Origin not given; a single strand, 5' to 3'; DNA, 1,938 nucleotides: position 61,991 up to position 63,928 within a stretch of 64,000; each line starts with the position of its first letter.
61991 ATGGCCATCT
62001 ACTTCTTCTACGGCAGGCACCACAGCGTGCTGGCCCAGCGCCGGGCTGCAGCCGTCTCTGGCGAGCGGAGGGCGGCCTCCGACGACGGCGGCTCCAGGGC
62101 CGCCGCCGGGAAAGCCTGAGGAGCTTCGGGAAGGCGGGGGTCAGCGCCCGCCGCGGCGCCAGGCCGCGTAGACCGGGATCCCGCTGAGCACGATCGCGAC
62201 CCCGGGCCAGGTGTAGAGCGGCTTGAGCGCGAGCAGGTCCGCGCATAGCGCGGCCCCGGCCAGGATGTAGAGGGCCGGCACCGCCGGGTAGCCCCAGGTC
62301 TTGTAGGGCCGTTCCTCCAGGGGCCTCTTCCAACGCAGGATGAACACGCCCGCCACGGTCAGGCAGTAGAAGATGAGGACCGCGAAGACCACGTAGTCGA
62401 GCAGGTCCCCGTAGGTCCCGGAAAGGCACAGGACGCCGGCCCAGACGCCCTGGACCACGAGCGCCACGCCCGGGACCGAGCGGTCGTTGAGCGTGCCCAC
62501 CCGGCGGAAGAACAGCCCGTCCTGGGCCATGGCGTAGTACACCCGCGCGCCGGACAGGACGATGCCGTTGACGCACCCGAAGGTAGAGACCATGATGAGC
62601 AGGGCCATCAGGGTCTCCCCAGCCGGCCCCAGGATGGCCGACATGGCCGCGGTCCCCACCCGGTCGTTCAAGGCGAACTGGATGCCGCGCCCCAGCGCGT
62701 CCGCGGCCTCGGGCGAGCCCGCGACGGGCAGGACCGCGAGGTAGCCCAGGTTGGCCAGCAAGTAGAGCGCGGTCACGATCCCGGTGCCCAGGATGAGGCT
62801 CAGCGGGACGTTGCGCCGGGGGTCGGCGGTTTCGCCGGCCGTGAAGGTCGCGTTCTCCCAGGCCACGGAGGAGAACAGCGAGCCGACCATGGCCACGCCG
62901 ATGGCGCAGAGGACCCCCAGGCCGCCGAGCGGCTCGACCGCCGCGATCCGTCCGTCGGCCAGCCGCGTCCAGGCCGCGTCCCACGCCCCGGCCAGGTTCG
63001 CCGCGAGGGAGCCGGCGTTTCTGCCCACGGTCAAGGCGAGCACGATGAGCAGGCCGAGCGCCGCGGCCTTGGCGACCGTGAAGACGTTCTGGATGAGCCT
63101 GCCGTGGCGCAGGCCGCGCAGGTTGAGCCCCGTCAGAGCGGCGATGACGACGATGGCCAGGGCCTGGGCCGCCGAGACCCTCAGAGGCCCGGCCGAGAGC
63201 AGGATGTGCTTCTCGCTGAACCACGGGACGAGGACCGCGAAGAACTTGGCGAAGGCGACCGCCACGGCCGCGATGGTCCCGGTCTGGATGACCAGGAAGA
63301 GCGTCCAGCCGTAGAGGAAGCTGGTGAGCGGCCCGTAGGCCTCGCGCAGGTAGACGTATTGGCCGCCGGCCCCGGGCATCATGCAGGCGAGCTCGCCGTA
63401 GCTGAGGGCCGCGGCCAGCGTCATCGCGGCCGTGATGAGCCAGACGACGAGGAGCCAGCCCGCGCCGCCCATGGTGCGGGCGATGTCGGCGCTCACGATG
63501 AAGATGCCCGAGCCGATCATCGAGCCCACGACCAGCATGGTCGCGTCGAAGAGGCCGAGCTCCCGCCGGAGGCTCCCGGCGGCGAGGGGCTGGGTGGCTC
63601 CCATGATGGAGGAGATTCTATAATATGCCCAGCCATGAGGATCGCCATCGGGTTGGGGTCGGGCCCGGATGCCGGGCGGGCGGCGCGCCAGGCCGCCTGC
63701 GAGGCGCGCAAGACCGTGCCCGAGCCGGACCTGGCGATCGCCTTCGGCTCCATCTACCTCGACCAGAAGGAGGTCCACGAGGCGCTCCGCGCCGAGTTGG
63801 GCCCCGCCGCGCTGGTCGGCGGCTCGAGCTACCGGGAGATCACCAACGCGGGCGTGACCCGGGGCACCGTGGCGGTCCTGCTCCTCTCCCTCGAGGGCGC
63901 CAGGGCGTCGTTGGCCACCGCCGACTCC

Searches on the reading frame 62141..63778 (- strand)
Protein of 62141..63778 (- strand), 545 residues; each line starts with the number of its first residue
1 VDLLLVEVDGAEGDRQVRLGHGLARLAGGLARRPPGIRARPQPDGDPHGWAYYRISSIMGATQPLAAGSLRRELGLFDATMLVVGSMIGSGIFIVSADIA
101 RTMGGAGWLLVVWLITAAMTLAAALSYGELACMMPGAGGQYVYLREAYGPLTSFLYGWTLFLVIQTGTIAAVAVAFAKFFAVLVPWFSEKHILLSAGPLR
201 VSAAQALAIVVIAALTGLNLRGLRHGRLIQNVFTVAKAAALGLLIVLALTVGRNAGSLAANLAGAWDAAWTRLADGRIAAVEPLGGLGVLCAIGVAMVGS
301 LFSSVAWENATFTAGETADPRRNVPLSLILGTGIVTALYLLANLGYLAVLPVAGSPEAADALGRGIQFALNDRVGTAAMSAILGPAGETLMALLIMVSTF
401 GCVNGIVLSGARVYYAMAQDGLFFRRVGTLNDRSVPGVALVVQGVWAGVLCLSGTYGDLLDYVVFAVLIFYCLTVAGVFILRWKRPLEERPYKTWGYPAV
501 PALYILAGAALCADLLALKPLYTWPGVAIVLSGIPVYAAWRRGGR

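Call 62: search_protein_families(library=pfam, proteins=[window:62141-63778:-], max_evalue=0.001)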
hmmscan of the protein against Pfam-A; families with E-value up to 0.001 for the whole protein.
window:62141-63778:- (545 aa): 2 families
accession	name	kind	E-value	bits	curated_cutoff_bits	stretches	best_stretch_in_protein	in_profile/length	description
PF13520.12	AA_permease_2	-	4.8e-55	187.6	27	1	74-509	1-401/427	Amino acid permease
PF00324.27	AA_permease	-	4.1e-32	111.9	24.6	1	79-512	2-417/470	Amino acid permease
